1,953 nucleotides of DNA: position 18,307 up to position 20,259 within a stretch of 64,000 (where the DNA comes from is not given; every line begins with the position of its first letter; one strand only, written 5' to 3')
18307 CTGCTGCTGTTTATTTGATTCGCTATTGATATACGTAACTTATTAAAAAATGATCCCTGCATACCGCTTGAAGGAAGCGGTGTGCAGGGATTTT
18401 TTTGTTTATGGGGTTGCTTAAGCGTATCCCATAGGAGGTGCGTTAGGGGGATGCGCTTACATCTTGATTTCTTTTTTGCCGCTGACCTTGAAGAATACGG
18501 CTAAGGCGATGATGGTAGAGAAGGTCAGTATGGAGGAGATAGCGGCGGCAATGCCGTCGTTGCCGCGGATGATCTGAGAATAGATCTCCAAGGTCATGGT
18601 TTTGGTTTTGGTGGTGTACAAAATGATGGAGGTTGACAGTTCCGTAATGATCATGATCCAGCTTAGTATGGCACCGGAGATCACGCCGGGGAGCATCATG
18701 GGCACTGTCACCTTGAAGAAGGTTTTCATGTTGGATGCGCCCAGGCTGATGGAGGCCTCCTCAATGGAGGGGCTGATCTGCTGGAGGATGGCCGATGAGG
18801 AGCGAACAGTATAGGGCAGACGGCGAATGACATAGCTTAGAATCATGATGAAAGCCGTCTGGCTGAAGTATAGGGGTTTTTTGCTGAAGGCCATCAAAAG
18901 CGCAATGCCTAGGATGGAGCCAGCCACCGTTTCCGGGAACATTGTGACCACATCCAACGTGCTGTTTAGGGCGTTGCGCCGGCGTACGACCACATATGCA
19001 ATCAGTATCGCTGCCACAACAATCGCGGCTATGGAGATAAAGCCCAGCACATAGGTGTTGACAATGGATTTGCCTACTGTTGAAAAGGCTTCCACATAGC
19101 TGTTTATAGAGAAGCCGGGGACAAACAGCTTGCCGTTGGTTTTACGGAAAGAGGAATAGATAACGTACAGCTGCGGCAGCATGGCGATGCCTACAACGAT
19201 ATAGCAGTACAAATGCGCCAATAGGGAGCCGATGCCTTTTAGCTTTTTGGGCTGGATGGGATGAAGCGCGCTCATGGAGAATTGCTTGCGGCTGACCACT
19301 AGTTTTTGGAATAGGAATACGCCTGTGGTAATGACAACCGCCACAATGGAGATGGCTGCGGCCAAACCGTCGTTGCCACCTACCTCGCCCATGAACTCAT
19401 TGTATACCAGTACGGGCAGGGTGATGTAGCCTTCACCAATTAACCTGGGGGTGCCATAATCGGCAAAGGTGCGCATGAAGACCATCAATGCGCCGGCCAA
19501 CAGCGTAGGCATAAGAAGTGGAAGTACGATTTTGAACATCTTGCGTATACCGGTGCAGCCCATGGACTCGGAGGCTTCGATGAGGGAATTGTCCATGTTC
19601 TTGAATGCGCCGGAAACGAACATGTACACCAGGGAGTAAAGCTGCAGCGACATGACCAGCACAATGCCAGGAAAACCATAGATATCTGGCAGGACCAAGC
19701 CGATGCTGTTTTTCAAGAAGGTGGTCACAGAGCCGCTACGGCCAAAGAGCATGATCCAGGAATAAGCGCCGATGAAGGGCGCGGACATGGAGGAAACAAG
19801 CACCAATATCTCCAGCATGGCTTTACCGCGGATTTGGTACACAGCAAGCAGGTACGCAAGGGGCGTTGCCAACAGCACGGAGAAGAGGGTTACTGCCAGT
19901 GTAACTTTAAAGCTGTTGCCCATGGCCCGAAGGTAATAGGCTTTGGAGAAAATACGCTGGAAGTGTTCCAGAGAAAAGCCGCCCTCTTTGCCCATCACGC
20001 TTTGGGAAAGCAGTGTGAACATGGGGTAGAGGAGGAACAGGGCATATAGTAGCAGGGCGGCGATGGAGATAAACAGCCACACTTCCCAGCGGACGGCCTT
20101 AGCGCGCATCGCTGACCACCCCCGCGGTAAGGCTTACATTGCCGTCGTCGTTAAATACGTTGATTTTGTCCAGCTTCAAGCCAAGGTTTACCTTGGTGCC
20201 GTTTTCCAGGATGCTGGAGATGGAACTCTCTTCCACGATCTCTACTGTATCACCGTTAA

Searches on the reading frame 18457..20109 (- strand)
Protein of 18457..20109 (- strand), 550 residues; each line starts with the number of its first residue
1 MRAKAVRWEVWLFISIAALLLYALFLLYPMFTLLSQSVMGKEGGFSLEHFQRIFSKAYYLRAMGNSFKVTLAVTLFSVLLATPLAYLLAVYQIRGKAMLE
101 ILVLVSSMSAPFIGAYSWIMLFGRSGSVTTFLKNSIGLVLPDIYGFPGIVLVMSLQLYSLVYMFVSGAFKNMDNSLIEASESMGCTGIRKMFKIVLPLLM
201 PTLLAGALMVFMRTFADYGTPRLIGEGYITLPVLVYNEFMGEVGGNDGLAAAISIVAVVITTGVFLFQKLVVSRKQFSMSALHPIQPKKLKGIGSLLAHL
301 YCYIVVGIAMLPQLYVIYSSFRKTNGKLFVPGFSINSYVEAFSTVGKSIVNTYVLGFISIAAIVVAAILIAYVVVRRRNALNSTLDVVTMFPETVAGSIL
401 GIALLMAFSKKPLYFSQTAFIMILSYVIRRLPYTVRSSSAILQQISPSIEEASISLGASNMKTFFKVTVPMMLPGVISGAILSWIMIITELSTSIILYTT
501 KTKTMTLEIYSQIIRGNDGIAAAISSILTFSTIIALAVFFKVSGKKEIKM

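Call 17: search_protein_families(library=pfam, proteins=[window:18457-20109:-], max_evalue=0.00001)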
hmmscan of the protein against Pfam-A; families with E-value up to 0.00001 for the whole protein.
window:18457-20109:- (550 aa): 1 family
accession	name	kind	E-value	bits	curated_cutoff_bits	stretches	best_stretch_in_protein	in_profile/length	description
PF00528.27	BPD_transp_1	-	2.8e-23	83.1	26.4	2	82-274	2-181/184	Binding-protein-dependent transport system inner membrane component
